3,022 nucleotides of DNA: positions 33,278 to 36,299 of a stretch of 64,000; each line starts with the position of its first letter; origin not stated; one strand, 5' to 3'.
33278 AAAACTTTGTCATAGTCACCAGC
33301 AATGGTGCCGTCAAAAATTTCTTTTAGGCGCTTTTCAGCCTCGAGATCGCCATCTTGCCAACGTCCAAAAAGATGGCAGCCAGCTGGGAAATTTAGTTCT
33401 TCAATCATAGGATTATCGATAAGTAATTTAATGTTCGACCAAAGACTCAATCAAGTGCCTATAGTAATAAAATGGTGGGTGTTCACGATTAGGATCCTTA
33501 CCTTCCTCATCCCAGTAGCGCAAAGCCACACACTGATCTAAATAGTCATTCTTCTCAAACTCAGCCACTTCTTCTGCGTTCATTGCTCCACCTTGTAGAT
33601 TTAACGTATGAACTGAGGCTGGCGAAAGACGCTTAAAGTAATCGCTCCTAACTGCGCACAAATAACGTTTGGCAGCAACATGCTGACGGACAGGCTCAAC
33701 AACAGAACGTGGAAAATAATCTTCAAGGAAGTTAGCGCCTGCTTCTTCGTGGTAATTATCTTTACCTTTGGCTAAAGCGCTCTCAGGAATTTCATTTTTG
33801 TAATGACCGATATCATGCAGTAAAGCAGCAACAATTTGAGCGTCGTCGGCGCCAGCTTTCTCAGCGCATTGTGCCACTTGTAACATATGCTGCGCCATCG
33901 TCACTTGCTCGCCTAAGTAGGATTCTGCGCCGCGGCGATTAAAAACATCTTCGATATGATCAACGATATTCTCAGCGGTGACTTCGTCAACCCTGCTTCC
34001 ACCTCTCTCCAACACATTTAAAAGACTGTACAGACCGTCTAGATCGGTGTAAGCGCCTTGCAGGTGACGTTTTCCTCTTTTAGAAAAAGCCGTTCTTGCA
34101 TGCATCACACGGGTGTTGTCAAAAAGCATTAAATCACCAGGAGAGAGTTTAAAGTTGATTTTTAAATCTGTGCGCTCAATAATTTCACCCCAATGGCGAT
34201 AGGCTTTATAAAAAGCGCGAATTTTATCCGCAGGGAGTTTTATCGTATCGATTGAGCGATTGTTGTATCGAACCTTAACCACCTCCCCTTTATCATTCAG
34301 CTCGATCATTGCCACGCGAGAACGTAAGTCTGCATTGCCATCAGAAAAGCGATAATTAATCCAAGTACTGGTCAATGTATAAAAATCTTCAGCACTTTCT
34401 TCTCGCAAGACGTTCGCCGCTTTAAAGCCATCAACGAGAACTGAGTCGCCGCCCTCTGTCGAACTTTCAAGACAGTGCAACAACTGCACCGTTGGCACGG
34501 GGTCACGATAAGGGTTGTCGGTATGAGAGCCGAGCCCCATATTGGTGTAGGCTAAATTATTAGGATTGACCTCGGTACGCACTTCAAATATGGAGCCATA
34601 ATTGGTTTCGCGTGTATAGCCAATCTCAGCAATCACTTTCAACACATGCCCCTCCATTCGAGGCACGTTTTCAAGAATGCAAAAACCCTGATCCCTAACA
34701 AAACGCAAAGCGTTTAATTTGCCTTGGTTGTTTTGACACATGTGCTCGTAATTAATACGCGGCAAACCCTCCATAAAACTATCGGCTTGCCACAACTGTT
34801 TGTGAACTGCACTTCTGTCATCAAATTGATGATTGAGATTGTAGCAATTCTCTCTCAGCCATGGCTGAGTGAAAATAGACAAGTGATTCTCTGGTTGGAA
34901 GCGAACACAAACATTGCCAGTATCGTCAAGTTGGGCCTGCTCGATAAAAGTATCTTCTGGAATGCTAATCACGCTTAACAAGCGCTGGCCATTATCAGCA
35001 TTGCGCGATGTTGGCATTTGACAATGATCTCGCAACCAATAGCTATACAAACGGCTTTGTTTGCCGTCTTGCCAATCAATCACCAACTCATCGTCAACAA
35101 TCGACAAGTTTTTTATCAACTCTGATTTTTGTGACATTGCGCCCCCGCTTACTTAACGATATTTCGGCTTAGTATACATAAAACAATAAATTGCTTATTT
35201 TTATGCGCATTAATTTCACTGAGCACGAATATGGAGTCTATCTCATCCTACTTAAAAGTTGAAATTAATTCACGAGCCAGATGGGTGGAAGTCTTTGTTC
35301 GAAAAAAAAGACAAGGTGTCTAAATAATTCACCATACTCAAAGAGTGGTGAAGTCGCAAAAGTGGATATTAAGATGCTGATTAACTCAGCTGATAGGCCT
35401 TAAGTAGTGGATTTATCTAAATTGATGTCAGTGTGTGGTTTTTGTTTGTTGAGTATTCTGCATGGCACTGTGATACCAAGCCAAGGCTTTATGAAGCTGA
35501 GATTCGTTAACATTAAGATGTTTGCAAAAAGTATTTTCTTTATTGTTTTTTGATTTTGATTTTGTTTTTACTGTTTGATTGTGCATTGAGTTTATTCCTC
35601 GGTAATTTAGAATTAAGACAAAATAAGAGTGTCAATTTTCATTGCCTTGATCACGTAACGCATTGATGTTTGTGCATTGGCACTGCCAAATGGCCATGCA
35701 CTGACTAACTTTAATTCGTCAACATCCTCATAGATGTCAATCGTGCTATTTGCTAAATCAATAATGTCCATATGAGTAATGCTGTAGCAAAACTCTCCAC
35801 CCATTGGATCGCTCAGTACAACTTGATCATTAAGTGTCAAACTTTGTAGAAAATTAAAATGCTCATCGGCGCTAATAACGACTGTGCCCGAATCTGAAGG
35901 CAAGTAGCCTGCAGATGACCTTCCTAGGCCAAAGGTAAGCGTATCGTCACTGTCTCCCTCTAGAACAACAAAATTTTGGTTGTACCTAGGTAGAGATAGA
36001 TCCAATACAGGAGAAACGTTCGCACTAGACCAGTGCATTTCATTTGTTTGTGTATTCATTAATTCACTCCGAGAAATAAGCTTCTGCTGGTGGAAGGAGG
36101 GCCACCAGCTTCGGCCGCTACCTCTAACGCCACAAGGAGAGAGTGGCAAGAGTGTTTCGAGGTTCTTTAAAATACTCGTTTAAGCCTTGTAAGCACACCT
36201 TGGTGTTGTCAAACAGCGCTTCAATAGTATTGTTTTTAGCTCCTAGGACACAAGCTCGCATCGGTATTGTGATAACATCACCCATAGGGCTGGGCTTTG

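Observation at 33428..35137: Single-polypeptide fusion of a TmpA/BBOX-like 2OG dioxygenase and a PhnZ/TmpB-like HD diiron oxygenase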

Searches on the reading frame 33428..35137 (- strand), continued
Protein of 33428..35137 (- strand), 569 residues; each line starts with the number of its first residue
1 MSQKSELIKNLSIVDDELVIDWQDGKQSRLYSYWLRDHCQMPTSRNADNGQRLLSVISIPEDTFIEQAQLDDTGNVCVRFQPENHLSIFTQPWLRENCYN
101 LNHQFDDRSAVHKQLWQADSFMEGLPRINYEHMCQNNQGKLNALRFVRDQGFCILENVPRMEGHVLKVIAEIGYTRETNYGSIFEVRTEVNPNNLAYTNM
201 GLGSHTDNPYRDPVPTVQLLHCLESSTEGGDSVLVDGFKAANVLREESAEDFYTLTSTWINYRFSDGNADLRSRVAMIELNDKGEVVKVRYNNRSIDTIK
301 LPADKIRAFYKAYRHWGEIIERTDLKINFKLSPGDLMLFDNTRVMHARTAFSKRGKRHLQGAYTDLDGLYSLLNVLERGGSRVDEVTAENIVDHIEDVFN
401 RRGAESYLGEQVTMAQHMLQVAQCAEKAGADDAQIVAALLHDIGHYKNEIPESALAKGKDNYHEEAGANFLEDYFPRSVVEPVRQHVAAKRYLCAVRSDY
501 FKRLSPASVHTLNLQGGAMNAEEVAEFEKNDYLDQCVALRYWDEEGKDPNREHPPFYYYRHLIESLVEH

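Call 36: find_related_loci(query=window:33428-35137:-, collection=genome_contigs, flank=6000)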
Query window:33428-35137:- (569 aa) in genome_contigs; peptide patterns used: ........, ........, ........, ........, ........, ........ (x = any residue, [..] = any of these).
53 stretches matched a pattern; 43 encode a relative of the query (tblastn E <= 1e-3); 41 distinct loci.
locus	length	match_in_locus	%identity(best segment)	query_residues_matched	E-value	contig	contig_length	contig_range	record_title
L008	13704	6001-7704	93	1-568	0e+0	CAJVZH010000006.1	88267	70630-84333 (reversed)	MAG TPA_asm: uncultured Gammaproteobacteria bacterium isolate SRR5469033_bin.58_MetaBAT_v2.12.1_MAG genome assembly, con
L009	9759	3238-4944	92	1-569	0e+0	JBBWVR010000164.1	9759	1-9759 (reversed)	MAG: Gammaproteobacteria bacterium isolate OC6_4000m_MAG_318 OC6_4000m_contig_1057948, whole genome shotgun sequence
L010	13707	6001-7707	89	1-569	0e+0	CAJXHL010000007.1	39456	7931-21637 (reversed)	MAG TPA_asm: uncultured Gammaproteobacteria bacterium isolate SRR5494785_bin.80_MetaBAT_v2.12.1_MAG genome assembly, con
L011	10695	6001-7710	88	1-569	0e+0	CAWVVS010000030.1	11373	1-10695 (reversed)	MAG TPA_asm: uncultured Candidatus Thioglobus sp. isolate ERR3589573_concoct_44 genome assembly, contig: ERZ7463532.3736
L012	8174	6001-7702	78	1-568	0e+0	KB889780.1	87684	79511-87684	gamma proteobacterium SCGC AB-629-P17 genomic scaffold A3OADRAFT_scaffold_3.4, whole genome shotgun sequence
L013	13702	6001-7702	78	1-568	0e+0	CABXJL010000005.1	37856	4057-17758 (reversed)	MAG: uncultured gamma proteobacterium genome assembly, contig: AG-319-E10_NODE_5, whole genome shotgun sequence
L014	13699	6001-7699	78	1-567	0e+0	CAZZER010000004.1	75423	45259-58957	MAG TPA_asm: uncultured Candidatus Thioglobus sp. isolate SRP077602_co4_139 genome assembly, contig: NODE_415_length_754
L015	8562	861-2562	77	1-568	0e+0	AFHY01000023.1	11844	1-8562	Gamma proteobacterium SCGC AAA007-O20 AAA007-O20_Cont179, whole genome shotgun sequence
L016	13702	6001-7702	77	1-568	0e+0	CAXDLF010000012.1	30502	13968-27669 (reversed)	MAG TPA_asm: uncultured Gammaproteobacteria bacterium isolate SRR5788084_concoct_55 genome assembly, contig: ERZ2439444.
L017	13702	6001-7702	77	1-568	0e+0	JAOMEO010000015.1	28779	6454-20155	Candidatus Thioglobus sp. isolate AH-558-A21 AH-558-A21_NODE_15, whole genome shotgun sequence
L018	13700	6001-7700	76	1-568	0e+0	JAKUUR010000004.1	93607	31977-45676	MAG: Candidatus Thioglobus autotrophicus isolate ALOHA_A2.5_138 A2.5-Thioglobus-1_4, whole genome shotgun sequence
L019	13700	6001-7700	76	1-568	0e+0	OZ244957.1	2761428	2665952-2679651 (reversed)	MAG: Gammaproteobacteria bacterium isolate c1868abd-a98a-494f-acf9-34809c13b1e0 genome assembly, chromosome: 1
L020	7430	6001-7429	75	1-478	0e+0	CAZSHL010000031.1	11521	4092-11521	MAG TPA_asm: uncultured Piscirickettsiaceae bacterium isolate SRP077602_co4_45 genome assembly, contig: NODE_10361_lengt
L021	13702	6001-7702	75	1-568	0e+0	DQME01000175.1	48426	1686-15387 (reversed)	MAG TPA_asm: Gammaproteobacteria bacterium isolate SZUA-1055 k95_482337, whole genome shotgun sequence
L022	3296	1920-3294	73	4-465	0e+0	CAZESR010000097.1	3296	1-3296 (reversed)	MAG TPA_asm: uncultured Piscirickettsiaceae bacterium isolate SRP260945_co1_34 genome assembly, contig: NODE_63795_lengt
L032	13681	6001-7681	73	6-568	0e+0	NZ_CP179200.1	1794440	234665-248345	Pseudothioglobus sp. nBUS_23 chromosome, complete genome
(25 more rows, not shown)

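Call 45: search_protein_families(library=ncbifam, proteins=[L005:7089-7973:+, L005:9143-9706:+, L005:8001-9146:+, L032:6001-7131:+], max_evalue=0.00001)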
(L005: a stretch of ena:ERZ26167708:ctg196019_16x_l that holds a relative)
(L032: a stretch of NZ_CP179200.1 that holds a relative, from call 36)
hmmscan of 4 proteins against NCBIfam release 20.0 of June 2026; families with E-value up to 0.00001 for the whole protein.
L005:7089-7973:+ (294 aa): 2 families
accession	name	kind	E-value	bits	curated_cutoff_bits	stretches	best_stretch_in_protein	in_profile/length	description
TIGR02408.1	ectoine_ThpD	equivalog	6.2e-15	55.3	336.5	1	9-171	18-170/277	ectoine hydroxylase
NF052437.1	MPhHdxlPhnYGIM8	equivalog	5.9e-08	32.5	500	1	14-238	11-215/260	methylphosphonate hydroxylase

L005:9143-9706:+ (187 aa): 4 families
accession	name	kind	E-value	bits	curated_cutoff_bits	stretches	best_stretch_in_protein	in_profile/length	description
NF049941.1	HyMthAminphonOxyTmpB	equivalog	3.8e-80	268.1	300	1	3-186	1-184/188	(R)-1-hydroxy-2-trimethylaminoethylphosphonate oxygenase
TIGR03276.1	Phn-HD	hypoth_equivalog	3.8e-62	209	214.6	1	8-184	2-178/179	phosphonate degradation HD-domain oxygenase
NF052439.1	HMPDioxPhnZ1GIM8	equivalog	4.4e-47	160.1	300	1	9-185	22-198/199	hydroxymethylphosphonate dioxygenase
TIGR00277.1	HDIG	domain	2.7e-07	30.3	27.6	1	39-106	16-83/84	HDIG domain-containing metalloprotein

L005:8001-9146:+ (381 aa): 4 families
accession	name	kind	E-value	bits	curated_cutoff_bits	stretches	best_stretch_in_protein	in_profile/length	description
TIGR02409.1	carnitine_bodg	equivalog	1.1e-161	537.9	414.75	1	18-378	2-366/366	gamma-butyrobetaine dioxygenase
NF049936.1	TriMthamethphnDioxTmpA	equivalog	6.5e-131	436.5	400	1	19-379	3-364/366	2-trimethylaminoethylphosphonate dioxygenase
TIGR02410.1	carnitine_TMLD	equivalog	6.8e-65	219.9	268.3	1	34-370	6-354/362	trimethyllysine dioxygenase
NF043003.1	ClavSyn_CS1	equivalog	2.8e-06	27.1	450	1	200-354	127-275/312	clavaminate synthase Cs1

L032:6001-7131:+ (376 aa): 3 families
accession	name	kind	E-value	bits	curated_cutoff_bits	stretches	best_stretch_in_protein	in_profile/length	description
TIGR02409.1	carnitine_bodg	equivalog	1.4e-143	478.4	414.75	1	13-371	2-365/366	gamma-butyrobetaine dioxygenase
NF049936.1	TriMthamethphnDioxTmpA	equivalog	4.9e-127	423.7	400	1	14-373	3-364/366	2-trimethylaminoethylphosphonate dioxygenase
TIGR02410.1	carnitine_TMLD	equivalog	6.4e-59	200.3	268.3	1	29-365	6-355/362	trimethyllysine dioxygenase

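Call 67: list_cluster_members(proteins=[P0128, P0132, P0137, P0138, P0140, P0152, P0153, P0159, P0178, P0183])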
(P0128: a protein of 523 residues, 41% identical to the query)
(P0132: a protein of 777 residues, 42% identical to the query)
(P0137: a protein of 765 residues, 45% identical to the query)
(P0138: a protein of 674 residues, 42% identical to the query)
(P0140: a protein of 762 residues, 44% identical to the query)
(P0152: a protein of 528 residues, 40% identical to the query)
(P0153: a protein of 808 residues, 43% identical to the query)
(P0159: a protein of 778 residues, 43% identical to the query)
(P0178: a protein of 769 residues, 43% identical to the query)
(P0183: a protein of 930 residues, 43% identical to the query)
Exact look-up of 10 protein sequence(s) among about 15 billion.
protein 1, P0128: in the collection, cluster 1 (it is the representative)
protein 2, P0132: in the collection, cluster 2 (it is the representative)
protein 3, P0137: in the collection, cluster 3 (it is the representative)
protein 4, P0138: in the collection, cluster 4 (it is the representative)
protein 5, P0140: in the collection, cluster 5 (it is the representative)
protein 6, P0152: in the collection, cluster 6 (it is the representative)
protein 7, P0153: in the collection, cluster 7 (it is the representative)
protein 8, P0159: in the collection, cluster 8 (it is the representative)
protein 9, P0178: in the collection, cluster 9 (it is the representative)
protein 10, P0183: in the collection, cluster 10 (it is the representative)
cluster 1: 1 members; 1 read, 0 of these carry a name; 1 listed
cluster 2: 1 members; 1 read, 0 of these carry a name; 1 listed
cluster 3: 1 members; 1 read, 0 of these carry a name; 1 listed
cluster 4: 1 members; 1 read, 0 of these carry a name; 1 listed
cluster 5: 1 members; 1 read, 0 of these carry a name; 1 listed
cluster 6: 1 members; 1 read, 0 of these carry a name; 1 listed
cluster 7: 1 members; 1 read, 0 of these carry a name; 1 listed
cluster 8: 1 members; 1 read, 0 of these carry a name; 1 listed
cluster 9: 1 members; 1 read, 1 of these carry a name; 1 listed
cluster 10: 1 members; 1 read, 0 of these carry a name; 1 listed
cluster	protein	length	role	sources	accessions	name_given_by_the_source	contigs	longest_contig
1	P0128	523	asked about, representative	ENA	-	-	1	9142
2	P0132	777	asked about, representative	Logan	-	-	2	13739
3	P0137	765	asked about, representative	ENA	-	-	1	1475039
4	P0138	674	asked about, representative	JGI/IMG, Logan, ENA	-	-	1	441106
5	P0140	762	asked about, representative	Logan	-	-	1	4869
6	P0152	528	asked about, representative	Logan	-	-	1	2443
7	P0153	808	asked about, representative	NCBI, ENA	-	-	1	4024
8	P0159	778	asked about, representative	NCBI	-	-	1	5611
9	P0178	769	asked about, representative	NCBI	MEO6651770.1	MAG: TauD/TfdA family dioxygenase [Ilumatobacteraceae bacterium]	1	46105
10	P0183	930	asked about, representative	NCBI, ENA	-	-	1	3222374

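Call 77: predict_structure(alignment_id=A2)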
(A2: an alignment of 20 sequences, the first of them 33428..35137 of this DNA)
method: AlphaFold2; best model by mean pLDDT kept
length: 569 residues; sequences in the alignment: 20
mean_pLDDT: 50.5   pTM: 0.47
mean pLDDT of the five models: 50.5, 50.0, 38.7, 38.5, 38.4
residues with pLDDT >= 90: 15; 70-90: 122; 50-70: 91; < 50: 341
segments of 3 or more residues with pLDDT < 50: 1-4, 38-59, 101-105, 161-219, 223-229, 261-274, 293-300, 349-569
pLDDT, mean of each block of 10 residues (from residue 1): 59 82 76 54 43 41 79 83 73 66 53 64 79 69 71 72 43 32 29 31 29 39 42 76 93 78 38 58 72 43 69 82 79 66 55 43 39 38 38 36 29 36 41 40 30 31 35 35 38 31 25 28 44 33 32 30 30
secondary structure, 60 per line:
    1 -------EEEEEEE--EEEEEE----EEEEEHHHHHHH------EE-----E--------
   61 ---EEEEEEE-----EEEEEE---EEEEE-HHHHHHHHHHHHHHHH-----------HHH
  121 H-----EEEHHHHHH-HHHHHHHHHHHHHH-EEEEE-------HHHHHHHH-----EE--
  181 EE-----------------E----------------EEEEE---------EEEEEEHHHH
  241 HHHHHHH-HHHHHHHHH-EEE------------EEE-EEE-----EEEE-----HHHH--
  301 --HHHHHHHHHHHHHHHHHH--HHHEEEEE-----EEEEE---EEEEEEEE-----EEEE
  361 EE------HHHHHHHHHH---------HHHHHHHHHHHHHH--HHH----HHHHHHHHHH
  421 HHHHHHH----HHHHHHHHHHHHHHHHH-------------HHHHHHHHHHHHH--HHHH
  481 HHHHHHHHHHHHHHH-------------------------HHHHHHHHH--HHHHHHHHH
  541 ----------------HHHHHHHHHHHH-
elements in order: E8-14 E17-22 E27-31 H32-38 E64-70 E76-81 E85-89 H91-106 H118-121 E127-129 H130-135 H137-150 E152-156 H164-171 E217-221 E231-236 H237-247 H249-257 E259-261 E274-276 E278-280 E286-289 H295-298 H303-320 E326-330 E336-340 E344-351 E357-362 H369-378 H388-401 H411-427 H432-448 H462-474 H477-495 H521-529 H532-540 H557-568

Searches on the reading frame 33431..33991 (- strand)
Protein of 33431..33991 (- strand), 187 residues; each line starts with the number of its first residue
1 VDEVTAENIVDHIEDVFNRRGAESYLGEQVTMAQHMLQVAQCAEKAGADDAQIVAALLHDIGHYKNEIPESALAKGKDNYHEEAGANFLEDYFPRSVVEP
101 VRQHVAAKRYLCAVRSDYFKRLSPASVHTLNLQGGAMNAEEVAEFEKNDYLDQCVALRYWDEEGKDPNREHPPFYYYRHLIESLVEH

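Call 81: search_solved_structures(query=window:33431-33991:-, max_evalue=1, show_alignments=2)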
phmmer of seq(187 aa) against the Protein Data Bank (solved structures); distinct sequences matched with E-value up to 1: 6.
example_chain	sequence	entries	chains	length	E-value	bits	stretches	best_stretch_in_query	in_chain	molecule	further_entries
6npa_A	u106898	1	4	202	4.3e-59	203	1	4-186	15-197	TmpB, (R)-1-hydroxy-2-trimethylaminoethylphosphonate oxygenase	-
4mlm_A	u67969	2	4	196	5e-31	111.6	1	23-183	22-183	Predicted HD phosphohydrolase PhnZ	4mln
4n71_A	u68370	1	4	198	5.2e-31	111.5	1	23-183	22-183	Predicted HD phosphohydrolase PhnZ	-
4n6w_A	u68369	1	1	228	7.9e-31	110.9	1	23-183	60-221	Predicted HD phosphohydrolase PhnZ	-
7jro_f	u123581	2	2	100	0.51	13.8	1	133-180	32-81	cytochrome c oxidase subunit 6a, mitochondrial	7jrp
4hb1_A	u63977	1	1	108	0.77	13.2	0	6-54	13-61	DHP1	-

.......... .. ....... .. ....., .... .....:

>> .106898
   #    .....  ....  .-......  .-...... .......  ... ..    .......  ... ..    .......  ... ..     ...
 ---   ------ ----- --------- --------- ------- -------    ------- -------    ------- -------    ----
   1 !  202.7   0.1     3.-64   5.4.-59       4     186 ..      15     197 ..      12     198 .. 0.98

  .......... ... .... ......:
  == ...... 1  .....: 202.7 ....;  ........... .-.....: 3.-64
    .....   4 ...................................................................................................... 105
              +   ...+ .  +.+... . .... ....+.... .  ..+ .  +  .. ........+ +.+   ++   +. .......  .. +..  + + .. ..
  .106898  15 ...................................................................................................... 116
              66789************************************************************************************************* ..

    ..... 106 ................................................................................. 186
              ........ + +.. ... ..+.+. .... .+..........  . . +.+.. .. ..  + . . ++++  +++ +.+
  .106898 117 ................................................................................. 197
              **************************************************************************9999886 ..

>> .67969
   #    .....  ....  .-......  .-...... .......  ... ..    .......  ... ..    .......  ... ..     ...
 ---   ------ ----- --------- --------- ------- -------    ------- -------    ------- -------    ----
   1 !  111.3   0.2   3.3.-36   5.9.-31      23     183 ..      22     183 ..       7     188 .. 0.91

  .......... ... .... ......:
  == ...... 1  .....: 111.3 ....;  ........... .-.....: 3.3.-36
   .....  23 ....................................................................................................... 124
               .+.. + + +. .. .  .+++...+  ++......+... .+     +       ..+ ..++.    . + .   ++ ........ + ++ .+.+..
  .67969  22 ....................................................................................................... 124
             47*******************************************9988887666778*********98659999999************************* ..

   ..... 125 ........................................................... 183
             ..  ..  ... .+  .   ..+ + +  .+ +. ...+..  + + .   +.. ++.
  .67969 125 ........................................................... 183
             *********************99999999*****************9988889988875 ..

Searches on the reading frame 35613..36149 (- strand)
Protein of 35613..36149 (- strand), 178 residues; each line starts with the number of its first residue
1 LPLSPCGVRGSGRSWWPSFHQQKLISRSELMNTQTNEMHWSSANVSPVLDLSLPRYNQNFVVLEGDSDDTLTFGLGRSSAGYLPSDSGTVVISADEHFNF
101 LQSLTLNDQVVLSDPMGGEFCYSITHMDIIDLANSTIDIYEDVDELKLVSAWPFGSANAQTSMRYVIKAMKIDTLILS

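Call 13: search_protein_families(library=pfam, proteins=[window:35613-36149:-], max_evalue=0.001)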
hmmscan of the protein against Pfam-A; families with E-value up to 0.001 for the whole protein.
window:35613-36149:- (178 aa): 1 family
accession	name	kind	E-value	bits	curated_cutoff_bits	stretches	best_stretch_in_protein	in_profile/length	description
PF04203.18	Sortase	-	5.4e-10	39.5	26.6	1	51-170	1-123/125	Sortase domain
